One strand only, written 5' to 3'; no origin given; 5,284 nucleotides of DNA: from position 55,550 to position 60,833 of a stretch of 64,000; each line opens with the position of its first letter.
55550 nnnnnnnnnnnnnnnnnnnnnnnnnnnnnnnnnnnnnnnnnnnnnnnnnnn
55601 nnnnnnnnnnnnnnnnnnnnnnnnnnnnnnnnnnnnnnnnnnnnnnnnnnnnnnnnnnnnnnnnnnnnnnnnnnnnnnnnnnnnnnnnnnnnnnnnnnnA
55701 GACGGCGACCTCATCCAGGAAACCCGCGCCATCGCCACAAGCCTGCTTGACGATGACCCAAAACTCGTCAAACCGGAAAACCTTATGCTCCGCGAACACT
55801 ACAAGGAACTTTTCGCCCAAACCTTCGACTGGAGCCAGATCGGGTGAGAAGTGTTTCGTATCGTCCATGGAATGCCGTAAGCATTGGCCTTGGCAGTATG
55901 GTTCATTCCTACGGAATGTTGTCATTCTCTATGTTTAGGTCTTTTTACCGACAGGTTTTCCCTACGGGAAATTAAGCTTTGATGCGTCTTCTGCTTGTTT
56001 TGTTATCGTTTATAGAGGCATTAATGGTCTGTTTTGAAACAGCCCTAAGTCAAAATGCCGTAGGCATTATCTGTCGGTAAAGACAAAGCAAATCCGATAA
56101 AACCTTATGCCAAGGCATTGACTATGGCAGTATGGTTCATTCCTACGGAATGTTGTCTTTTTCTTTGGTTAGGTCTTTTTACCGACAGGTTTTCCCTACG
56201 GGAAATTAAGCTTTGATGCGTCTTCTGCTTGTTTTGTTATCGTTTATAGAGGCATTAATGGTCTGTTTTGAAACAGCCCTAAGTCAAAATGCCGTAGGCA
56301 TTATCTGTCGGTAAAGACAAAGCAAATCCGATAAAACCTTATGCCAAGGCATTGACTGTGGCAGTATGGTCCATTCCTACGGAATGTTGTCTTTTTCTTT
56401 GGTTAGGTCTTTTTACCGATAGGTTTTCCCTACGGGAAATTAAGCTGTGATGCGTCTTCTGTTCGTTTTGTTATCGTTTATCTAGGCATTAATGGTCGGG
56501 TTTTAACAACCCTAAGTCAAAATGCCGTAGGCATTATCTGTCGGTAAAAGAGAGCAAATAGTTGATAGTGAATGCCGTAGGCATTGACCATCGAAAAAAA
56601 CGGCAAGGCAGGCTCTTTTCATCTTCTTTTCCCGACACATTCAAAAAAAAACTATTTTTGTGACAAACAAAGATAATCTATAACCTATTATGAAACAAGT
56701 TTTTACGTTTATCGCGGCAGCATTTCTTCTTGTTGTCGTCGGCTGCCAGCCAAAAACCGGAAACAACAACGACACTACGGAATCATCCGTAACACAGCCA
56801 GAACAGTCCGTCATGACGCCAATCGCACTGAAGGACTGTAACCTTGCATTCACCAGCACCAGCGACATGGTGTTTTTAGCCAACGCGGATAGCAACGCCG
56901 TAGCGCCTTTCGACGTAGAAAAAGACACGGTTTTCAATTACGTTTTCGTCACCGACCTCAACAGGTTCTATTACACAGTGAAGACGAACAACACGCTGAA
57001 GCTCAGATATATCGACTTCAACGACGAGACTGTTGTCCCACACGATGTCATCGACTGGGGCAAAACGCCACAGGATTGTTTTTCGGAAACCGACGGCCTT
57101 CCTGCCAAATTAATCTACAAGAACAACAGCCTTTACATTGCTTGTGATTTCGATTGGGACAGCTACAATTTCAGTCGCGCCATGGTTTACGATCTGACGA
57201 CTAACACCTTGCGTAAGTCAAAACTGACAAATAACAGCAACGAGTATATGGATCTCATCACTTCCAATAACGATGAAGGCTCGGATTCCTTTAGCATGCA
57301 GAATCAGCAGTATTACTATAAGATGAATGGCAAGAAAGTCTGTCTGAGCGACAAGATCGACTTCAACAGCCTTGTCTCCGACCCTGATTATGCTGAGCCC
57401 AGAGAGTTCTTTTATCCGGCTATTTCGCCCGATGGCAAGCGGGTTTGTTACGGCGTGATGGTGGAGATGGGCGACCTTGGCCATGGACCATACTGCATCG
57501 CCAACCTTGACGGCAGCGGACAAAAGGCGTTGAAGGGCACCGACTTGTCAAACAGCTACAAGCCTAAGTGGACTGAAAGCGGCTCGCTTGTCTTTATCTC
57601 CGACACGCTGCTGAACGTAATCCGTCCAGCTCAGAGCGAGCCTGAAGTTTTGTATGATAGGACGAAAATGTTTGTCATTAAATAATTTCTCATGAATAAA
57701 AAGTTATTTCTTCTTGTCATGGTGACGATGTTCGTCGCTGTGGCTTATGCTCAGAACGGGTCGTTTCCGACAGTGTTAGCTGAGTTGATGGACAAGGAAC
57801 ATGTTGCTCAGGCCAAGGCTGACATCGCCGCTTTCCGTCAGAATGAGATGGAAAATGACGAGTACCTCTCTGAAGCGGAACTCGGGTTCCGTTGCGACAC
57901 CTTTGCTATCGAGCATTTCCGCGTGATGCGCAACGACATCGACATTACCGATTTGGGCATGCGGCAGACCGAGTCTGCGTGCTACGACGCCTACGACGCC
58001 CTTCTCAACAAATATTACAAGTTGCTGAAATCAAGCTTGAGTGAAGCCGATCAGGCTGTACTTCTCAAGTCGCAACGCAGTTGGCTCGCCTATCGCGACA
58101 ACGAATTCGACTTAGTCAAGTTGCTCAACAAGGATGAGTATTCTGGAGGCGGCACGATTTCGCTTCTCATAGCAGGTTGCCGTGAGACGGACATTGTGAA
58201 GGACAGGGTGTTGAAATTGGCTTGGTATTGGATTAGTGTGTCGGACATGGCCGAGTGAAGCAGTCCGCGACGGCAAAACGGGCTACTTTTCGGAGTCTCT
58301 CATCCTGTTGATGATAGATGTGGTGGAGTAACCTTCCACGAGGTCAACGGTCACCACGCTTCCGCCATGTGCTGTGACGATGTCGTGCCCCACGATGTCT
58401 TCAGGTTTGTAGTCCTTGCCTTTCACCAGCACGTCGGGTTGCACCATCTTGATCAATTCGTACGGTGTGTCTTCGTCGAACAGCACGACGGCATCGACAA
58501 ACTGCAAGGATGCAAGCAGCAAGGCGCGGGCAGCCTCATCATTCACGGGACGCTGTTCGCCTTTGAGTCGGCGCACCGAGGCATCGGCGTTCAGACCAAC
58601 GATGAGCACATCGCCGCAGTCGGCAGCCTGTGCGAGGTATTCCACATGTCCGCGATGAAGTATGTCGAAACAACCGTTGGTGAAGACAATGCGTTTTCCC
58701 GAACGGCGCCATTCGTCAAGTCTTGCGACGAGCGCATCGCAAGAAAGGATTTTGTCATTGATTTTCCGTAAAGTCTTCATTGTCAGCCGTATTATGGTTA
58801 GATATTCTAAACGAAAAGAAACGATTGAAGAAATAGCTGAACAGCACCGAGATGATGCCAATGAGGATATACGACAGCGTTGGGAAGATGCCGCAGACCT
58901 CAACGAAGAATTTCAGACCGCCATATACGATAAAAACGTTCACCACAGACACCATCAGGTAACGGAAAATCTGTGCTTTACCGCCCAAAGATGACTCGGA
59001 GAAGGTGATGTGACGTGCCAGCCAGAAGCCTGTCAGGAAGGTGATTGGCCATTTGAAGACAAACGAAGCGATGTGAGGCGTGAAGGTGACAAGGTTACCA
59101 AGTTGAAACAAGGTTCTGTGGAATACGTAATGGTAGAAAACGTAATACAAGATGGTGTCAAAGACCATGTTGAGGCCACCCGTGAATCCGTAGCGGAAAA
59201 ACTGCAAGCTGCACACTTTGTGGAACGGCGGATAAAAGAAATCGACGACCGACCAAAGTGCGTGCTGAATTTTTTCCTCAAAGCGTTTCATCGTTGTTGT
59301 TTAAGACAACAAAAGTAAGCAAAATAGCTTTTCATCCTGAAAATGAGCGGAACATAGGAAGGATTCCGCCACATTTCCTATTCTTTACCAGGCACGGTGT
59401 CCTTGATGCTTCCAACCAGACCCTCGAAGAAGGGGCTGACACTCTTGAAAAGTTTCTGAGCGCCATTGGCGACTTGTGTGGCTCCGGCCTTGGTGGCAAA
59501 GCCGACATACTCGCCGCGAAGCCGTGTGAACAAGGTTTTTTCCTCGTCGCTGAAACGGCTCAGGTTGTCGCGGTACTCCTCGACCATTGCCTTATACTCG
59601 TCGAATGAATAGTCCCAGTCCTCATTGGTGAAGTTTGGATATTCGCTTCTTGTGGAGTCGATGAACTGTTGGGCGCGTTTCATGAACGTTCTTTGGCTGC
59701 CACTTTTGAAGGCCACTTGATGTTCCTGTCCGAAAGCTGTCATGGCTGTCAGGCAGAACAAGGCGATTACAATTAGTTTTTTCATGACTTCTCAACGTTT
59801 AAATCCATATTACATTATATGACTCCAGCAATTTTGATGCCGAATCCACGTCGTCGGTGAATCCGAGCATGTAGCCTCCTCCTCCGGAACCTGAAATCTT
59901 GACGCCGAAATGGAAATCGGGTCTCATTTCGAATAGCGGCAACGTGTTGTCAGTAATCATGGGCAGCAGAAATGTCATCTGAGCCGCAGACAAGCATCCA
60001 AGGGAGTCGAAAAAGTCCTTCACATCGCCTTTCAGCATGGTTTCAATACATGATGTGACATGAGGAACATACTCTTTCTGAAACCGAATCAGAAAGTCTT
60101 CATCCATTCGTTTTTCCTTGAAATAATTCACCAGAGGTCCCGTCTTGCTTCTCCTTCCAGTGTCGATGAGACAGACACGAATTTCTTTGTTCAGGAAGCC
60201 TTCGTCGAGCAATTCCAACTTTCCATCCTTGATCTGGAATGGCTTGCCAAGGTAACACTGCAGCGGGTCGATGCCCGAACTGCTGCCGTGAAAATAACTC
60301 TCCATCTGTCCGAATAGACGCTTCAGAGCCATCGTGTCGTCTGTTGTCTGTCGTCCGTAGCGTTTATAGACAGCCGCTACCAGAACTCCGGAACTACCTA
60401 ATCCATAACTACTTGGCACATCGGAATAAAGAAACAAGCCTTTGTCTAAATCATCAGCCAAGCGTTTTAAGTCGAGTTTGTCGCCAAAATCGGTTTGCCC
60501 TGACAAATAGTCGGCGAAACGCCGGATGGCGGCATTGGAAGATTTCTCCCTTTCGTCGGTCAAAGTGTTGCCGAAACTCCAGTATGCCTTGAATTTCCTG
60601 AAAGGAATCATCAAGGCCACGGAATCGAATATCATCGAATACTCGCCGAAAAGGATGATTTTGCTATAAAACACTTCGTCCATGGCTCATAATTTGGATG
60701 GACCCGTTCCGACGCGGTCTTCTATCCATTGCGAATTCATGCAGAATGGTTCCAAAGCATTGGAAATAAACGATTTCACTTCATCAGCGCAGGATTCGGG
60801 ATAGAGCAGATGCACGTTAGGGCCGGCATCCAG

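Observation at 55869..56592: Three exact-period 234-bp copies of a hairpin-dense non-coding element between recG and the next gene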

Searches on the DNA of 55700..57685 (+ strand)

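Call 5: search_rna_families(source=window, start=55700, end=56800, threshold=evalue, max_evalue=10)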
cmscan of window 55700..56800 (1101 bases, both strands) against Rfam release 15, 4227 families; matches with E-value up to 10: 2.
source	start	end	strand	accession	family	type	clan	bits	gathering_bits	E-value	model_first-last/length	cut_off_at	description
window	55984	56019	-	RF01153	sn3060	Gene; snRNA; snoRNA; CD-box;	-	16.5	45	2.9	1-67/67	no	Small nucleolar RNA sn3060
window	56218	56253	-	RF01153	sn3060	Gene; snRNA; snoRNA; CD-box;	-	16.5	45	2.9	1-67/67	no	Small nucleolar RNA sn3060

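Call 14: search_dna_similar(query=window:55848-56689:+, collection=plasmids, mode=distant)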
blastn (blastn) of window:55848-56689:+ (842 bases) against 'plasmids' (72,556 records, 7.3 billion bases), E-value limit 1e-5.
No match.

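Call 15: search_dna_similar(query=window:55848-56689:+, collection=phages, mode=distant)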
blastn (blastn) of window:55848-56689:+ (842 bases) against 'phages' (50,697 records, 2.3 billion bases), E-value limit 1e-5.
No match.

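Call 53: search_with_rna_model(model_id=R1, sources=[L001, L002, L005, L006, L046, L047, L048, L049, L050, L051, L053, L054, L055, L056, L057, L058, L059, L060, L061, L062, L063], max_evalue=1)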
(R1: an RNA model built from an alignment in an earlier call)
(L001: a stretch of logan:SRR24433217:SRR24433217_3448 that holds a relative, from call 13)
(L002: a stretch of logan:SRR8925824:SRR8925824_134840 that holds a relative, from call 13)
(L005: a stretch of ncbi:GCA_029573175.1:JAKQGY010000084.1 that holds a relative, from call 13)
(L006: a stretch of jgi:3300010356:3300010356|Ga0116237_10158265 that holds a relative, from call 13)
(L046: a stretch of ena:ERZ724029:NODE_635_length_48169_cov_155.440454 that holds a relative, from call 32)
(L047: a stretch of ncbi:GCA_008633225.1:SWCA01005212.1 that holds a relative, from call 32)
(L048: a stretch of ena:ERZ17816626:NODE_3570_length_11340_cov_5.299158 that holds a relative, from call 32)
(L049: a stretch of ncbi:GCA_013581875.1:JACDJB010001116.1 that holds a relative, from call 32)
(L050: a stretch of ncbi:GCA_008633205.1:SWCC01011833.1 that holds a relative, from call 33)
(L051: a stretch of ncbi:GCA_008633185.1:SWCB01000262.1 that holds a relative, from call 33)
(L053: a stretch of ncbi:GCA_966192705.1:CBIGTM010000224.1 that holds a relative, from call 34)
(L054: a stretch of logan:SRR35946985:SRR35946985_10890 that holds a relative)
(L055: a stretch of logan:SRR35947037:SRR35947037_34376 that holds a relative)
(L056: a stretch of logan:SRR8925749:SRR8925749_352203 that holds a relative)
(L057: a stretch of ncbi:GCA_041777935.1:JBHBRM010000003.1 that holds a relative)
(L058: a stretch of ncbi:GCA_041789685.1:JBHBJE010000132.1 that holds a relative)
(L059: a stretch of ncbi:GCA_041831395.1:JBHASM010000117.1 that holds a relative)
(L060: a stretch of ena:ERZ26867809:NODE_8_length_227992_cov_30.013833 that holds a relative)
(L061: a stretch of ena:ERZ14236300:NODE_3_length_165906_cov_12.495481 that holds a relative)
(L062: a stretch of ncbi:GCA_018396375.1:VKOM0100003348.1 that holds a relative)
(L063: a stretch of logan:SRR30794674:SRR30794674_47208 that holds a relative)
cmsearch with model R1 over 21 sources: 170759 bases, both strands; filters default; matches with E-value up to 1: 11.
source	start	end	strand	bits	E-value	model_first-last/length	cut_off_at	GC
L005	1161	1405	-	41.8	1.2e-08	1-184/184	no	0.41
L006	120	364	-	41.8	1.2e-08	1-184/184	no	0.41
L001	1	80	-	30.2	1e-05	1-79/184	3'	0.4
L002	1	80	-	30.2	1e-05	1-79/184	3'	0.4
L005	988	1125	+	27.4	5.4e-05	1-184/184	no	0.4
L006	181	317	+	23.4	0.00054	1-184/184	no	0.4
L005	1222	1358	+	23.4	0.00054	1-184/184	no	0.4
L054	7153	7182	+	13.1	0.22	1-30/184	3'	0.43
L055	7153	7182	+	13.1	0.22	1-30/184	3'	0.43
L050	9937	10024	-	10.5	0.98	1-184/184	no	0.33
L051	8118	8205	-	10.5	0.98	1-184/184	no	0.33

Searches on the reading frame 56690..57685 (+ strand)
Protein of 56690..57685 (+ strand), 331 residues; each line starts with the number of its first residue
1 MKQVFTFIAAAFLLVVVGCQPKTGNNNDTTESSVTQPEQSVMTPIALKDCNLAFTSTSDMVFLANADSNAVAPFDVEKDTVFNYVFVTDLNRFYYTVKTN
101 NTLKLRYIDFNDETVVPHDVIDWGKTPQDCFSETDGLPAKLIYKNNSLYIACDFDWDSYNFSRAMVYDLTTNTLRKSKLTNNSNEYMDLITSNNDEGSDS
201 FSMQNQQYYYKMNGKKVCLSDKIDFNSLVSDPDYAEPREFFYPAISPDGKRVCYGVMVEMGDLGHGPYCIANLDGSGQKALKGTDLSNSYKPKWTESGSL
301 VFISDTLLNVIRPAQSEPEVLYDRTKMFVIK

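Call 13: find_encoding_contigs(protein=window:56690-57685:+, flank=4000, max_places=10)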
Protein window:56690-57685:+ (331 aa): 17 contigs read that carry it; 10 places shown.
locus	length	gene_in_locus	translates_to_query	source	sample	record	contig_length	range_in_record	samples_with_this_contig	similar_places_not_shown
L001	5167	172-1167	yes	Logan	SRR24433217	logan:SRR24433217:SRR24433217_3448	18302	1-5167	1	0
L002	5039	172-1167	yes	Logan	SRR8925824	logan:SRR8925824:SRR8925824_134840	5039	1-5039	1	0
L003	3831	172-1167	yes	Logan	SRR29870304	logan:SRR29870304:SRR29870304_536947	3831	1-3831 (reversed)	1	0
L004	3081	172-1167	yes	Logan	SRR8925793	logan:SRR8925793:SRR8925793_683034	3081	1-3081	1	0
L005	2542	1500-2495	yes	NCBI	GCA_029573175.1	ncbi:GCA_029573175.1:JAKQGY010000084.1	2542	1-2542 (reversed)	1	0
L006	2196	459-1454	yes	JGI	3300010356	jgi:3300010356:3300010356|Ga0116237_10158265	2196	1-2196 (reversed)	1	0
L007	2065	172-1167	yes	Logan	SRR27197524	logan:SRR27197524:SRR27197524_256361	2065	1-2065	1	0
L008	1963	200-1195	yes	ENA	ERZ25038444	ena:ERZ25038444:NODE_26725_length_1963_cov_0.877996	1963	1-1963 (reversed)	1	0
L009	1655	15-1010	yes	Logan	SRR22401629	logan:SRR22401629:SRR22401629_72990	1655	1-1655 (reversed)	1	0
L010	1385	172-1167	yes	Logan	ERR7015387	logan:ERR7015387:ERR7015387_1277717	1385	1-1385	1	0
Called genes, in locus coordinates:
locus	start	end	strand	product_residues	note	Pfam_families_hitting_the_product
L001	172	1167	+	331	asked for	-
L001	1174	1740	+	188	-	PF07007:LprI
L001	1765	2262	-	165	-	PF01467:CTP_transf_like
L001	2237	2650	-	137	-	PF04138:GtrA_DPMS_TM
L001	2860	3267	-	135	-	PF20203:DUF6565 (weak)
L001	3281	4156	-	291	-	PF00288:GHMP_kinases_N (weak)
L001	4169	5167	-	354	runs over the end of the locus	PF22700:MVD-like_N, PF18376:MDD_C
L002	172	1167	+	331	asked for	-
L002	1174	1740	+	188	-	PF07007:LprI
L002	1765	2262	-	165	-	PF01467:CTP_transf_like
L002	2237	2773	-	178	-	PF04138:GtrA_DPMS_TM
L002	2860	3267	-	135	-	PF20203:DUF6565 (weak)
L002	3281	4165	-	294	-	PF00288:GHMP_kinases_N (weak)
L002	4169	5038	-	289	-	?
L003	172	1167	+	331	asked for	-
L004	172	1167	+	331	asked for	-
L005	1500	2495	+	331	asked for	-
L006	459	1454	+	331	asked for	-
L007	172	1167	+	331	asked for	-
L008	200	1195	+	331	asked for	-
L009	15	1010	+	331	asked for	-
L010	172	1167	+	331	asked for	-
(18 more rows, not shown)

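Call 31: find_homologous_proteins(query=window:56690-57685:+)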
Query window:56690-57685:+ (331 aa): 14 proteins with E <= 0.001 among 764 candidates.
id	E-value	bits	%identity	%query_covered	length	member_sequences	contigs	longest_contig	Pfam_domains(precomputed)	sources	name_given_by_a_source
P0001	4.4e-223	758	100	100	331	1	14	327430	-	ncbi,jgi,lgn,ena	-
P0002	1.7e-56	210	35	82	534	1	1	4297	-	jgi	jgi:hypothetical protein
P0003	6.5e-50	189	33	92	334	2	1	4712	-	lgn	-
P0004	1.1e-48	185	34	92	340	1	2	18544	-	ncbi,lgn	-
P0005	2.0e-46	177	34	91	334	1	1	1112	-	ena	-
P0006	3.0e-46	176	33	91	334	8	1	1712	-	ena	-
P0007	6.1e-46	175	34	91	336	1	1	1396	-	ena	-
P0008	1.3e-45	174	34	92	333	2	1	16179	-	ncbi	-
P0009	2.5e-45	173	33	91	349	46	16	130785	-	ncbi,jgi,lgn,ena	jgi:hypothetical protein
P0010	2.0e-44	171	34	91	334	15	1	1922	-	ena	-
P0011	1.5e-39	154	31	91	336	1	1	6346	-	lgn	-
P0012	1.2e-35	142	31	100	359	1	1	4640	-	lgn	-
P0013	2.4e-30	124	44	45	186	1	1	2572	-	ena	-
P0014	3.3e-26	111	40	45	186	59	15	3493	-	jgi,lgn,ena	jgi:hypothetical protein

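Call 32: find_encoding_contigs(protein=P0009, flank=5000, max_places=4)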
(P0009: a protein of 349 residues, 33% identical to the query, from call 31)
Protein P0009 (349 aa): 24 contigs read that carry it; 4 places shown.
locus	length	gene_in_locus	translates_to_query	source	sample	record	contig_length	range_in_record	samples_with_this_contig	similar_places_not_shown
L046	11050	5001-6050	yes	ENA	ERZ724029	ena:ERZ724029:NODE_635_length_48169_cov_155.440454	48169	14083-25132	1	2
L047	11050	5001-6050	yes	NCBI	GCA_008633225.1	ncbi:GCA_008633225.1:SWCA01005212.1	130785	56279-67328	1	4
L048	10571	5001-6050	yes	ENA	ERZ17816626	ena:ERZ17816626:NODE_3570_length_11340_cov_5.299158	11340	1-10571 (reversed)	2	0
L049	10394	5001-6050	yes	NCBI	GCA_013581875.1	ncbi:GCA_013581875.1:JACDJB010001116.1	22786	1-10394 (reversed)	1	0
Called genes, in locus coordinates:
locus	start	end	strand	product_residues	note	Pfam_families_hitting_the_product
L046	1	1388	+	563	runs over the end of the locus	PF00149:Metallophos, PF02872:5_nucleotid_C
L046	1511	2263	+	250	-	PF22043:DUF6935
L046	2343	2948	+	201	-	-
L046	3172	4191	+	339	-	-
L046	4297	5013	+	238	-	-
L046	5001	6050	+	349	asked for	-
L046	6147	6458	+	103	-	-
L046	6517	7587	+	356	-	-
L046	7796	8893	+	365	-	PF01926:MMR_HSR1, PF02421:FeoB_N (faint), PF06071:YchF-GTPase_C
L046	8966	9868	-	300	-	-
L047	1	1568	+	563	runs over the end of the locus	PF00149:Metallophos, PF02872:5_nucleotid_C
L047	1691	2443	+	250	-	PF22043:DUF6935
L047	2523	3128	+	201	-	-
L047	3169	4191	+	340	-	-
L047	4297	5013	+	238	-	-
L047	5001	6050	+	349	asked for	-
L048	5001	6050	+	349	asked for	-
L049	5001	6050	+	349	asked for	-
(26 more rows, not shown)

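Call 33: find_encoding_contigs(protein=P0004, flank=5000, max_places=3)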
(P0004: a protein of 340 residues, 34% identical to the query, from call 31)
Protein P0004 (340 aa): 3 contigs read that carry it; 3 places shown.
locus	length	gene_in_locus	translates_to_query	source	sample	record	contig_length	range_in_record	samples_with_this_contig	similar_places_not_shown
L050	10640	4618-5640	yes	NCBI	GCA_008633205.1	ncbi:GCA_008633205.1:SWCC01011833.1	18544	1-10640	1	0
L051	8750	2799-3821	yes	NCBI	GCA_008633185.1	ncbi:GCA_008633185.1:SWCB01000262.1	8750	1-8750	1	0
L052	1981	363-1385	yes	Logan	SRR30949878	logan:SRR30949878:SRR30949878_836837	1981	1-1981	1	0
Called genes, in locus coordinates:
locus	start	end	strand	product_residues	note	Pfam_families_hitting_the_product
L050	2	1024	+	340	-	?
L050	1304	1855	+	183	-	-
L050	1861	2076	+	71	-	-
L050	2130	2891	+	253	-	-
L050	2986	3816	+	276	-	PF05593:RHS_repeat (faint)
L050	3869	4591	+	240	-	-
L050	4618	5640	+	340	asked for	-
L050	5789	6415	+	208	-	-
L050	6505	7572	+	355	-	-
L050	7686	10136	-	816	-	-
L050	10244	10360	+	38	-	-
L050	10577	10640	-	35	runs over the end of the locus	-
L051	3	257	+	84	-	?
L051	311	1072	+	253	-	-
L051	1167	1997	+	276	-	PF05593:RHS_repeat (faint)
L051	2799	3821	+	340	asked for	-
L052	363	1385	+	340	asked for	-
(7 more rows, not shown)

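Call 34: find_encoding_contigs(protein=P0008, flank=5000, max_places=3)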
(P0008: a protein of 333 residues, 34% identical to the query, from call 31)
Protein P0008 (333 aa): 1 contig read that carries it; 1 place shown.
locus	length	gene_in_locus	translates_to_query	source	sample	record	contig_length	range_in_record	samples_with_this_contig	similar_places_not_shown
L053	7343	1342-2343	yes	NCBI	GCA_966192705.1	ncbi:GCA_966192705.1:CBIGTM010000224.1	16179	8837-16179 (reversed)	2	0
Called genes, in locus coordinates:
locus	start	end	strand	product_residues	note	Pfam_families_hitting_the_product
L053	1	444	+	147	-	?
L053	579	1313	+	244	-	-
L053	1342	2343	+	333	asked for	-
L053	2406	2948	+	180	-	-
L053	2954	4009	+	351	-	-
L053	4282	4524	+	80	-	PF06291:Lambda_Bor (weak)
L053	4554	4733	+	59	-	-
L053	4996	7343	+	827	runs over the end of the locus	PF13620:CarboxypepD_reg (weak), PF13715:CarbopepD_reg_2, PF07715:Plug (weak)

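Call 94: search_protein_families(library=pfam, proteins=[window:56690-57685:+], max_evalue=0.001)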
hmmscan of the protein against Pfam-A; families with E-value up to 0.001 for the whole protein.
window:56690-57685:+ (331 aa): 0 families

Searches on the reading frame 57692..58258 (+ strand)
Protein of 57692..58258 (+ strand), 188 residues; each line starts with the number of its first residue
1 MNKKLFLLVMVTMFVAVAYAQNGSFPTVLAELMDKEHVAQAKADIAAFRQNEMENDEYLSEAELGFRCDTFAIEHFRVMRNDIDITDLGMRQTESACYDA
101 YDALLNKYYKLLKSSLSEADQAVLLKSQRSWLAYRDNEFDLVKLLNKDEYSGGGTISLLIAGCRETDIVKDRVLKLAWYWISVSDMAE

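Call 94: search_protein_families(library=pfam, proteins=[window:57692-58258:+], max_evalue=0.001)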
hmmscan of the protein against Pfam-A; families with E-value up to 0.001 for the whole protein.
window:57692-58258:+ (188 aa): 1 family
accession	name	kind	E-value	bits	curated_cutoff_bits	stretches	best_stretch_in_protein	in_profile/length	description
PF07007.17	LprI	-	2.8e-13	50.6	22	1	86-176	10-106/106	Lysozyme inhibitor LprI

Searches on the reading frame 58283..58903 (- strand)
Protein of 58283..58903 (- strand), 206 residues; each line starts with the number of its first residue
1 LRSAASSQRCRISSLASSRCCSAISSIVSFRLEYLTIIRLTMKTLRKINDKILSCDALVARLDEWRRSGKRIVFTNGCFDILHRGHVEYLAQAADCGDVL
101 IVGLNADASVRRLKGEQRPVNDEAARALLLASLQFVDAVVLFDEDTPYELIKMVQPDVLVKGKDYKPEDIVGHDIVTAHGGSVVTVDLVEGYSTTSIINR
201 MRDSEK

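Call 94: search_protein_families(library=pfam, proteins=[window:58283-58903:-], max_evalue=0.001)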
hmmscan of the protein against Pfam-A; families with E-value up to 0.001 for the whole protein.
window:58283-58903:- (206 aa): 1 family
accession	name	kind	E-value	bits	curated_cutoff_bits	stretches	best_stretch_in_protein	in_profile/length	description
PF01467.32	CTP_transf_like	-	3.9e-16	59.9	21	1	74-199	1-132/133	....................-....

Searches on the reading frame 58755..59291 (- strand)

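Call 94: search_protein_families(library=pfam, proteins=[window:58755-59291:-], max_evalue=0.001)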
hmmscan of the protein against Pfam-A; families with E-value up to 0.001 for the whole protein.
window:58755-59291:- (178 aa): 1 family
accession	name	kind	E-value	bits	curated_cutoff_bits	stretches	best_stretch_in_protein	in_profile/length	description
PF04138.20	GtrA_DPMS_TM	-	8.8e-09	36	26.1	1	33-161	1-117/117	GtrA/DPMS, transmembrane domain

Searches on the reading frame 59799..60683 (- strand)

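Call 94: search_protein_families(library=pfam, proteins=[window:59799-60683:-], max_evalue=0.001)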
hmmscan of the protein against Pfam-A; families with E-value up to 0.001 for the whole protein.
window:59799-60683:- (294 aa): 1 family
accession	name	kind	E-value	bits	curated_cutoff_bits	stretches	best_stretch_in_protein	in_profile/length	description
PF00288.32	GHMP_kinases_N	-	1.1e-05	25.9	22.3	1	83-146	20-86/87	GHMP kinases N terminal domain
